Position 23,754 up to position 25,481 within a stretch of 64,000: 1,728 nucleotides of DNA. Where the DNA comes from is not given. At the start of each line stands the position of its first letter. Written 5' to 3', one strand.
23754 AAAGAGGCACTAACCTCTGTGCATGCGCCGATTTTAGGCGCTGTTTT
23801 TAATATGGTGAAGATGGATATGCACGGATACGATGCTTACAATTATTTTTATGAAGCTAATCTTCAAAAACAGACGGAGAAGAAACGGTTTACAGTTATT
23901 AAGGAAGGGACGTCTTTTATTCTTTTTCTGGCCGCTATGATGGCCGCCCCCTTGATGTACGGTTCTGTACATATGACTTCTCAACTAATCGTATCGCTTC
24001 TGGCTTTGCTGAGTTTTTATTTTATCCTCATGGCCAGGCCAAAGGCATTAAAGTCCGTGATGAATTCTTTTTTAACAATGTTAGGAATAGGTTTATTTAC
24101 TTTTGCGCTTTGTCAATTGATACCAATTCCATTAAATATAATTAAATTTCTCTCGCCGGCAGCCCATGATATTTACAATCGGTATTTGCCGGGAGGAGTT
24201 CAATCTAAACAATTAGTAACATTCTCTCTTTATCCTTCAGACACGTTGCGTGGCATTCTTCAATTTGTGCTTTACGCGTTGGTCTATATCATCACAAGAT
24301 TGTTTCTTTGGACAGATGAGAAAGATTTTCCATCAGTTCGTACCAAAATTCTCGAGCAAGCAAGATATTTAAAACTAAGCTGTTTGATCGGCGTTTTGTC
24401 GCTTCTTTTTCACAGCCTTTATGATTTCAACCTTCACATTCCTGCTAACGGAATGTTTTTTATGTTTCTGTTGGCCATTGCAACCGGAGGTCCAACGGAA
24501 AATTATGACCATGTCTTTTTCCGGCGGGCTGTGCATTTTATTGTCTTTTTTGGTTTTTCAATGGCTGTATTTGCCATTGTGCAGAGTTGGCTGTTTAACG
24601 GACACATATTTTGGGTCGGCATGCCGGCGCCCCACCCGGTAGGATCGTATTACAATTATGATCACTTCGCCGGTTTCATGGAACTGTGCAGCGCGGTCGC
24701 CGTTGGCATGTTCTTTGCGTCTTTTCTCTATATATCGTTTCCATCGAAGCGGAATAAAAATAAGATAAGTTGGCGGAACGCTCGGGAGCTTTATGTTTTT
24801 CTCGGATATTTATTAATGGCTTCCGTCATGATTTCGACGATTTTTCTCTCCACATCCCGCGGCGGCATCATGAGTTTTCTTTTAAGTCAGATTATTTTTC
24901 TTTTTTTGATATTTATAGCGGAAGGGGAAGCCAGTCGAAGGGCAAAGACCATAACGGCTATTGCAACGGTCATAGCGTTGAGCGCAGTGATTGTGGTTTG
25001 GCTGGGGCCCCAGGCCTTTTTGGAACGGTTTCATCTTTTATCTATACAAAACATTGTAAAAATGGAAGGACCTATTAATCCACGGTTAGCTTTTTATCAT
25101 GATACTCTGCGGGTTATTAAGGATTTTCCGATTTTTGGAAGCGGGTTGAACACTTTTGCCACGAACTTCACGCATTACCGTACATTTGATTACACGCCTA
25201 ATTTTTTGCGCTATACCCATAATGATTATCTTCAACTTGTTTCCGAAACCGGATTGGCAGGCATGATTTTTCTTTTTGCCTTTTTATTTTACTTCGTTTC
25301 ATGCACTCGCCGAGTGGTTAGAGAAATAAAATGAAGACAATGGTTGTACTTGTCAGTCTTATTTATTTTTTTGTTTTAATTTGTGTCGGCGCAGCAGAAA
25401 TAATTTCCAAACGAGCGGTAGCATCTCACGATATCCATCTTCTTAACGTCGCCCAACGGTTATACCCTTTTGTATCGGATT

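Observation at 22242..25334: Single-polypeptide fusion of a Wzc-type BY-kinase co-polymerase with a Wzy/O-antigen-ligase-like polymerase domain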

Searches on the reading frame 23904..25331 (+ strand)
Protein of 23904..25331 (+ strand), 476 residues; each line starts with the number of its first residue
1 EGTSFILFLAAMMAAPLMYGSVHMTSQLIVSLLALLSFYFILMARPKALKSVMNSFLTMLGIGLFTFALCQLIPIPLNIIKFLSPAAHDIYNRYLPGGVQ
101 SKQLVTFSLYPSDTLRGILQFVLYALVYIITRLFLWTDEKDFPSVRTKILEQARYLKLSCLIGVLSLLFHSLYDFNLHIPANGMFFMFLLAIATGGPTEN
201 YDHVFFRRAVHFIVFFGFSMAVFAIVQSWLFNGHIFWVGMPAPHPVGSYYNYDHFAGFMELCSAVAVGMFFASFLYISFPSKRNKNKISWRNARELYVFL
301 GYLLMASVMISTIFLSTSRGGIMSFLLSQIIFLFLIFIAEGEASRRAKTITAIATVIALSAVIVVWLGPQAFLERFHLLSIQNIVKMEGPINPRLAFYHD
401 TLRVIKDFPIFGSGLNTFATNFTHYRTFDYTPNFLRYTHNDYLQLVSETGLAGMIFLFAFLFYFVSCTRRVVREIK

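Call 13: find_homologous_proteins(query=window:23904-25331:+, max_evalue=0.001)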
Query window:23904-25331:+ (476 aa): 229 proteins with E <= 0.001 among 8000 candidates; the best 120 are listed.
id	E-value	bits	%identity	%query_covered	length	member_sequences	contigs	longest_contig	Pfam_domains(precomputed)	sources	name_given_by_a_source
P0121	1.4e-160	554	54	99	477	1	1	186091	PF04932.21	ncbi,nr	ncbi:MAG: O-antigen ligase family protein [Candidatus Omnitrophica bacterium]|nr:O-antigen ligase fa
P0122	5.7e-148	512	51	97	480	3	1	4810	PF04932.21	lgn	-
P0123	1.9e-145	504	50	99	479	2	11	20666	PF04932.21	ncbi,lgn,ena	-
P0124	2.3e-144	500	52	99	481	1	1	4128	PF04932.21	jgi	jgi:hypothetical protein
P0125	2.5e-144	500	51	99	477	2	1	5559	PF04932.21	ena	-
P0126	8.0e-142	492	50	96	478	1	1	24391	PF04932.21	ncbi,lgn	-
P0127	1.9e-140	487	50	100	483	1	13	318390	PF04932.21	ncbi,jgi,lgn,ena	jgi:hypothetical protein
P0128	1.6e-138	481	49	99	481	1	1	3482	PF04932.21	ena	-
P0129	2.5e-138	480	49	99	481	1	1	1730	PF04932.21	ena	-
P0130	6.4e-137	475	50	95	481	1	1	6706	PF04932.21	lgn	-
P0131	7.7e-137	475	48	96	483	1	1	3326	PF04932.21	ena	-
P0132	2.6e-136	474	51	99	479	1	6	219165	PF04932.21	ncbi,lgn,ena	-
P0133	8.9e-136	472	48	99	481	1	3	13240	PF04932.21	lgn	-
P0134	1.7e-133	464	49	99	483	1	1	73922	PF04932.21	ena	-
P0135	3.2e-132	460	48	96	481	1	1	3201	PF04932.21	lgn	-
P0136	4.4e-130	453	47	99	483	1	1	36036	PF04932.21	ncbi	ncbi:MAG: O-antigen ligase family protein [Candidatus Omnitrophota bacterium]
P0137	8.2e-130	452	47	99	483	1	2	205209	PF04932.21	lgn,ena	-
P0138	2.6e-129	450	47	99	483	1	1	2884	PF04932.21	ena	-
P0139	2.7e-126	440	44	99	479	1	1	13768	PF04932.21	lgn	-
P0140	1.2e-119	419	56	68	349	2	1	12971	PF04932.21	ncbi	-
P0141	1.9e-116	408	51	75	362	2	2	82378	PF04932.21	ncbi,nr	ncbi:MAG TPA: O-antigen ligase family protein [Candidatus Omnitrophota bacterium]|nr:O-antigen ligas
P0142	2.0e-104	368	55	64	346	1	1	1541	PF04932.21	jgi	jgi:O-antigen ligase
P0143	4.2e-102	361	43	97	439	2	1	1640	PF04932.21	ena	-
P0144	2.0e-101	359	42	97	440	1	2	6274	PF04932.21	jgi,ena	-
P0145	1.0e-100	356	41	97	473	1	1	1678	PF04932.21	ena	-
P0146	9.2e-100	353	41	97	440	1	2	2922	PF04932.21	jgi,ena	-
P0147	6.3e-99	350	46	76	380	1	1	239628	PF04932.21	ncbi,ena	-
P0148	1.3e-97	346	41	98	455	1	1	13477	PF04932.21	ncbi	-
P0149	8.7e-97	343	42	97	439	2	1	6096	PF04932.21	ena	-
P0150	5.3e-96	341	41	97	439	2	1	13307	PF04932.21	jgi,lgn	-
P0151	1.5e-95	339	42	92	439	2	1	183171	PF04932.21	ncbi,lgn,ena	-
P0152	6.0e-95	337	42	92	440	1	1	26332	PF04932.21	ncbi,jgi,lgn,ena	jgi:hypothetical protein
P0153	1.5e-93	333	39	99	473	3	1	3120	PF04932.21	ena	-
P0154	3.6e-92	328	40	98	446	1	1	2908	PF04932.21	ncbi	-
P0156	7.0e-92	327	48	72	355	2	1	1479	PF04932.21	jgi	-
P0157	5.4e-85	304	38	92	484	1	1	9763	PF04932.21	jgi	jgi:O-antigen ligase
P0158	4.4e-82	295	38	100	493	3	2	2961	PF04932.21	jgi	jgi:O-antigen ligase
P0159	3.1e-81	292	37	96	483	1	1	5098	PF04932.21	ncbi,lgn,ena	-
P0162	8.9e-77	277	34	97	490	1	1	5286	PF04932.21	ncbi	ncbi:MAG: O-antigen ligase family protein [Candidatus Omnitrophota bacterium]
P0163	9.2e-77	277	37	91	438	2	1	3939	PF04932.21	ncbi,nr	ncbi:MAG: O-antigen ligase family protein [Candidatus Omnitrophica bacterium]|nr:O-antigen ligase fa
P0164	1.2e-73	267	34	99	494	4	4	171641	PF04932.21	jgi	-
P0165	1.9e-73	266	37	90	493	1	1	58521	PF04932.21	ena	-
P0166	1.0e-71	261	35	95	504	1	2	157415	PF04932.21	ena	-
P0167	2.7e-71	259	33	98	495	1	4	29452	PF04932.21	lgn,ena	-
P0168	4.6e-70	255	34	99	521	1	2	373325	PF04932.21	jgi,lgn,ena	-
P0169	8.4e-69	251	35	84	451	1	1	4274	PF04932.21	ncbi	ncbi:MAG: O-antigen ligase family protein [Candidatus Omnitrophota bacterium]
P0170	6.6e-68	248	33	97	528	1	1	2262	PF04932.21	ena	-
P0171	7.9e-67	244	35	92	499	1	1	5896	PF04932.21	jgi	jgi:O-antigen ligase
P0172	1.7e-66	243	34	96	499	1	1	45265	PF04932.21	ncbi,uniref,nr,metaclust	ncbi:O-antigen ligase-related protein [Candidatus Omnitrophus magneticus]|uniref:O-antigen ligase-re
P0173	2.7e-61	226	41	59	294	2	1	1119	PF04932.21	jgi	jgi:O-antigen ligase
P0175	4.2e-51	193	35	58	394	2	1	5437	PF04932.21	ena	-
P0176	4.4e-50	189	30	99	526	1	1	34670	PF04932.21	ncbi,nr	ncbi:MAG: O-antigen ligase family protein [Candidatus Tantalella remota]|nr:O-antigen ligase family 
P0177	1.5e-46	178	30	95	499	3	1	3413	PF04932.21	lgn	-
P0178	8.1e-42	162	32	56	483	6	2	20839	PF04932.21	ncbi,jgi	-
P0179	1.9e-40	157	33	54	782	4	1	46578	PF14559.13,PF13414.13,PF13428.13,PF13429.13,PF07719.24,PF04932.21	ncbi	ncbi:MAG: O-antigen ligase family protein [Candidatus Sulfobium sp.]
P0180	9.8e-40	155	31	56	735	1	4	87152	PF00226.37,PF04932.21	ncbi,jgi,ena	-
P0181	2.1e-39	154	29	54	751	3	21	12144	PF00226.37,PF04932.21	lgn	-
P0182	2.7e-39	154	28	93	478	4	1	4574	PF04932.21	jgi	jgi:O-antigen ligase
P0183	1.6e-38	151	30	54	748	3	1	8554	PF00226.37,PF04932.21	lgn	-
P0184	1.2e-34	138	31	50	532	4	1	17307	PF04932.21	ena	-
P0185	6.1e-34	136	33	52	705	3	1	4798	PF04932.21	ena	-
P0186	5.2e-33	133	32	55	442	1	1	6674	PF04932.21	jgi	-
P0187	9.3e-32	129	31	55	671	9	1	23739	PF13414.13,PF04932.21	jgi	-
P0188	1.2e-31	128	32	53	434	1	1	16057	PF04932.21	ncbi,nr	ncbi:MAG TPA: O-antigen ligase family protein [Thermodesulfovibrionales bacterium]|nr:O-antigen liga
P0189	4.1e-31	127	32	56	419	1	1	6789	PF04932.21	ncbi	ncbi:MAG: O-antigen ligase family protein [Acidobacteriota bacterium]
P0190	5.3e-31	126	31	56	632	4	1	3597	PF00226.37,PF04932.21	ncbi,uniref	ncbi:O-antigen ligase family protein, partial [Candidatus Methylomirabilis sp.]|uniref:O-antigen lig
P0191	8.8e-31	126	33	57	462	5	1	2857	PF04932.21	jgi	jgi:O-antigen ligase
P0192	9.9e-31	125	34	55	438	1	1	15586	PF04932.21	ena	-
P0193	1.2e-30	125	32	55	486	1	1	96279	PF04932.21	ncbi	-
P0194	1.5e-30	125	36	44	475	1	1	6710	PF04932.21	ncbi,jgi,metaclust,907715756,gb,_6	metaclust:\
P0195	3.7e-30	124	33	58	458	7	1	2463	PF04932.21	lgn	-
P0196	2.1e-29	121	31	55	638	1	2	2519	PF04932.21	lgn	-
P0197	1.1e-28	119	33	53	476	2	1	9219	PF04932.21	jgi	-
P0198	1.1e-28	119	28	47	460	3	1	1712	PF04932.21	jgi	jgi:O-antigen ligase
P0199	3.6e-28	117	28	86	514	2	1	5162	PF04932.21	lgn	-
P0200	3.9e-28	117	29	55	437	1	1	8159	PF04932.21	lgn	-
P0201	7.7e-28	116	30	56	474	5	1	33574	PF04932.21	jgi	-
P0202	2.1e-27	114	33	51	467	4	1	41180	PF04932.21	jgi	jgi:O-antigen ligase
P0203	3.5e-27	114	30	48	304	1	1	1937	PF04932.21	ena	-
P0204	3.8e-27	114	36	53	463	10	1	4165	PF04932.21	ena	-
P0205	3.8e-27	114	29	58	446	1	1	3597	PF04932.21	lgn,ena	-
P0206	8.0e-27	113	31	54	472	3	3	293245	PF04932.21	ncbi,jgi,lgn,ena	-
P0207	8.6e-27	112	29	57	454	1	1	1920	PF04932.21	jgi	jgi:O-antigen ligase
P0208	1.8e-26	111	30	48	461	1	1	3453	PF04932.21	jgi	jgi:O-antigen ligase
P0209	2.7e-26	111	31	57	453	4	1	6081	PF04932.21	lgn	-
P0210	3.8e-26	110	27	42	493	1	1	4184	PF04932.21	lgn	-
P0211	8.1e-26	109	36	47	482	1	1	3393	PF04932.21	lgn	-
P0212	1.7e-25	108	29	54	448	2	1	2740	PF04932.21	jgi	jgi:O-antigen ligase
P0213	4.0e-25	107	31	55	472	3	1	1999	PF04932.21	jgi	jgi:O-antigen ligase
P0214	1.4e-24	105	24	85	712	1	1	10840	PF07719.24,PF04932.21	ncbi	-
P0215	1.5e-24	105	32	44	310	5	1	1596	PF04932.21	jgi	jgi:O-antigen ligase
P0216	2.1e-24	105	24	94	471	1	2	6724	PF04932.21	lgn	-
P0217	3.5e-24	104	24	84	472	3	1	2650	PF04932.21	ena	-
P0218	3.8e-24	104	27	54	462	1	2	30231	PF04932.21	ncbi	-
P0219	6.8e-24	103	29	56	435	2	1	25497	PF04932.21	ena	-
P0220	8.3e-24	103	31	45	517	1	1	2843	PF04932.21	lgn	-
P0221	1.1e-23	102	29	50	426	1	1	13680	PF04932.21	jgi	jgi:O-antigen ligase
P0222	1.2e-23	102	30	44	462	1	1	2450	PF04932.21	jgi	jgi:O-antigen ligase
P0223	1.4e-23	102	33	54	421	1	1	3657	PF04932.21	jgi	jgi:O-antigen ligase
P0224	1.5e-23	102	33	49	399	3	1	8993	PF04932.21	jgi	jgi:putative inorganic carbon (HCO3(-)) transporter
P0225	1.7e-23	102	35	54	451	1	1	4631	PF04932.21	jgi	jgi:O-antigen ligase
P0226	1.8e-23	102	29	53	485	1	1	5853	PF04932.21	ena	-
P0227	2.3e-23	101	30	46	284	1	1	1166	PF04932.21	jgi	-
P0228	3.8e-23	100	31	44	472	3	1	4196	PF04932.21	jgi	jgi:O-antigen ligase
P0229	5.6e-23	100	35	46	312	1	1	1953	PF04932.21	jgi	jgi:O-antigen ligase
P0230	6.4e-23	100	33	51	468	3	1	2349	PF04932.21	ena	-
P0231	7.8e-23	99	27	51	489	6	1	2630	PF04932.21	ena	-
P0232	8.3e-23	99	28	57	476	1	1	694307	PF04932.21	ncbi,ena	-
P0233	9.0e-23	99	27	83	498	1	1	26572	PF04932.21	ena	-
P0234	9.1e-23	99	31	54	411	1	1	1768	PF04932.21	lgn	-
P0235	1.1e-22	99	28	46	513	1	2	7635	PF04932.21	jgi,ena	-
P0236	1.4e-22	99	30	54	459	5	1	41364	PF04932.21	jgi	jgi:O-antigen ligase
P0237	1.7e-22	98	30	57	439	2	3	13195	PF04932.21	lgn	-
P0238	3.1e-22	97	31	43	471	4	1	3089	PF04932.21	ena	-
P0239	4.1e-22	97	27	53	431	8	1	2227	PF04932.21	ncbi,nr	ncbi:MAG: O-antigen ligase family protein, partial [Desulfobacterales bacterium]|nr:O-antigen ligase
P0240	5.0e-22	97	33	55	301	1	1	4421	PF04932.21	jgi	jgi:O-antigen ligase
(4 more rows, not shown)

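Call 47: search_solved_structures(query=window:23904-25331:+, max_evalue=1, show_alignments=2)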
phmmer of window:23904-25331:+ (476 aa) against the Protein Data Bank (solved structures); distinct sequences matched with E-value up to 1: 0.

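Call 50: search_solved_structures(query=A2, max_evalue=1, show_alignments=2)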
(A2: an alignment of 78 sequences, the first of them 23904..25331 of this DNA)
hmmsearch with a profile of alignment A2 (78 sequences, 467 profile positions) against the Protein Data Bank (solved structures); distinct sequences matched with E-value up to 1: 1.
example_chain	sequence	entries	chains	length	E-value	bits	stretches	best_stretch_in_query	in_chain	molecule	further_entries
7tpg_B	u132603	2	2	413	6.3e-19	71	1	254-464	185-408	Putative cell surface polysaccharide polymerase/ligase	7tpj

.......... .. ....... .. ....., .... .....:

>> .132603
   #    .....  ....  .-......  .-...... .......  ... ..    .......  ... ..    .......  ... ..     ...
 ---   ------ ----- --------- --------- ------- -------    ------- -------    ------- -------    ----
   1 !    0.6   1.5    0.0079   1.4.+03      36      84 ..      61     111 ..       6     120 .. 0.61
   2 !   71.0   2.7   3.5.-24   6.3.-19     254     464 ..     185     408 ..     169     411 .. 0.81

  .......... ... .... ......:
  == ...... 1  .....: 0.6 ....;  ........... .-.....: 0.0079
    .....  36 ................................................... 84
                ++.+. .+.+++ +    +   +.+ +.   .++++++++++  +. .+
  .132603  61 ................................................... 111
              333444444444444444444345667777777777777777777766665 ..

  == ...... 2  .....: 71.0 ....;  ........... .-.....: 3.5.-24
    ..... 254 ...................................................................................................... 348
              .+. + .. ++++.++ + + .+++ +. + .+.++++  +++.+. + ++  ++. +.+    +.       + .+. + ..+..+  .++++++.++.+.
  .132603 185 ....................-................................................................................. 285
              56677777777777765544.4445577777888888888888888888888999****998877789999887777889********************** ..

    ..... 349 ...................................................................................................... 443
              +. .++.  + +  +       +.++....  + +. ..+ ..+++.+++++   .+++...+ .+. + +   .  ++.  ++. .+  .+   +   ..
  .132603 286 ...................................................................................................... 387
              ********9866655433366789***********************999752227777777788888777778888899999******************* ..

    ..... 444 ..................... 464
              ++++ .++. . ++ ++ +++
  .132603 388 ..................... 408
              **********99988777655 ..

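Call 64: predict_structure(alignment_id=A2)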
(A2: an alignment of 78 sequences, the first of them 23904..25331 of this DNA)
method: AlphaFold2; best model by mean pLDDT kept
length: 476 residues; sequences in the alignment: 78
mean_pLDDT: 88.9   pTM: 0.91
mean pLDDT of the five models: 88.9, 88.6, 87.8, 87.2, 86.8
residues with pLDDT >= 90: 322; 70-90: 91; 50-70: 58; < 50: 5
segments of 3 or more residues with pLDDT < 50: 384-388
pLDDT, mean of each block of 10 residues (from residue 1): 95 97 95 98 95 96 98 97 96 89 94 97 98 91 84 95 97 90 98 81 94 98 95 91 91 95 97 82 63 85 96 90 91 89 67 72 66 61 51 81 97 95 85 69 96 98 97 92
secondary structure, 60 per line:
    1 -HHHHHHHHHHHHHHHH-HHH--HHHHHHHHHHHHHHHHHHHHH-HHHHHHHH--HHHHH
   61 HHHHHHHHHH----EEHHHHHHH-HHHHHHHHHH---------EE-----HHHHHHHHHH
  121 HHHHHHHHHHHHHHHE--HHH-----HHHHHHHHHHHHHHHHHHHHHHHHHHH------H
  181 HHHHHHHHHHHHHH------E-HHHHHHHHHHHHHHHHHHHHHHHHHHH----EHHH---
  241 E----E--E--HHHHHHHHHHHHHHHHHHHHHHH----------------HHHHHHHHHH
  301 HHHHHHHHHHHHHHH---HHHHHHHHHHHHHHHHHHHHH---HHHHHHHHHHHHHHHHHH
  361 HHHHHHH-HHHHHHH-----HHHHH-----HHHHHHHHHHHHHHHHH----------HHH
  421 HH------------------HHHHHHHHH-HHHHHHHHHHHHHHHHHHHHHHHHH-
elements in order: H2-17 H24-44 H46-53 H56-70 H77-83 H85-94 H111-135 H147-173 H180-194 H203-229 H252-274 H291-315 H319-339 H343-367 H369-375 H381-385 H391-407 H418-422 H441-449 H451-475

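Call 66: fold_search(model_id=the predicted structure, library=pdb)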
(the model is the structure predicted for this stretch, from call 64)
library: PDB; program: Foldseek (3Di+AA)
matches with E <= 10: 359; with E <= 0.001: 0
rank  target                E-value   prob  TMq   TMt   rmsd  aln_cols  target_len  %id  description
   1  7vps_A                3.0e-01  0.12  0.12  0.12  21.3       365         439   13  Crystal structure of the ARM domain of C. glabrata importin alpha (released 2022-09-07)
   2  6s3k_A                3.2e-01  0.12  0.15  0.14  23.9       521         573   13  KimA from Bacillus subtilis in inward-facing, occluded state (released 2020-02-12)
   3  8b70_A                3.2e-01  0.09  0.12  0.11  23.4       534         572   12  KimA from B. subtilis with nucleotide second-messenger c-di-AMP bound (released 2023-01-18)
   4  8b71_A                4.1e-01  0.08  0.11  0.10  24.0       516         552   12  Upright KimA dimer with bound c-di-AMP from B. subtilis (released 2023-01-18)
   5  7uzq_L                5.4e-01  0.16  0.18  0.21  16.9       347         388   14  Local refinement of RhAG-RhCE-ANK1(AR1-5), from consensus refinement of all classes (released 2022-07-20)
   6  5h2x_A                6.7e-01  0.11  0.12  0.13  19.6       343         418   12  Crystal structure of the karyopherin Kap60p bound to the SUMO protease Ulp1p (150-172) (released 2016-12-14)
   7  1pm2_A                6.9e-01  0.12  0.12  0.16  20.7       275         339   10  CRYSTAL STRUCTURE OF MANGANESE SUBSTITUTED R2-D84E (D84E MUTANT OF THE R2 SUBUNIT OF E. COLI RIBONUCLEOTIDE REDUCTASE) (released 2004-01-13)
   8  9j51_A                7.9e-01  0.16  0.21  0.24  15.5       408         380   15  CryoEM structure of human XPR1 in complex with phosphate in state A (released 2025-01-15)
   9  8zxk_A                7.9e-01  0.05  0.13  0.13  26.1       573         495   12  Cryo-EM structure of trimethylamine transporter TmaT binding with TMA (released 2024-11-06)
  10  7r88_A                8.3e-01  0.08  0.11  0.10  26.2       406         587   11  The structure of human ABCG5-I529W/ABCG8-WT (released 2021-09-08)
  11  8si4_A                8.6e-01  0.07  0.14  0.08  28.1       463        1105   10  Cryo-EM structure of TRPM7 N1098Q mutant in GDN detergent in open state (released 2023-05-17)
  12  9g8j_A                9.0e-01  0.04  0.11  0.08  25.8       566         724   10  Structure of K+-dependent Na+-PPase from Thermotoga maritima in complex with zoledronate (released 2025-06-04)
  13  7tya_A                9.4e-01  0.04  0.11  0.10  24.8       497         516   11  Cryo-EM structure of human Anion Exchanger 1 modified with Diethyl Pyrocarbonate (DEPC) (released 2023-08-16)
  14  4doj_C                9.8e-01  0.03  0.10  0.10  26.9       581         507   12  Crystal structure of BetP in outward-facing conformation (released 2012-06-06)
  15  6sgx_B                1.0e+00  0.11  0.16  0.17  20.0       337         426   12  Structure of protomer 1 of the ESX-3 core complex (released 2019-10-09)
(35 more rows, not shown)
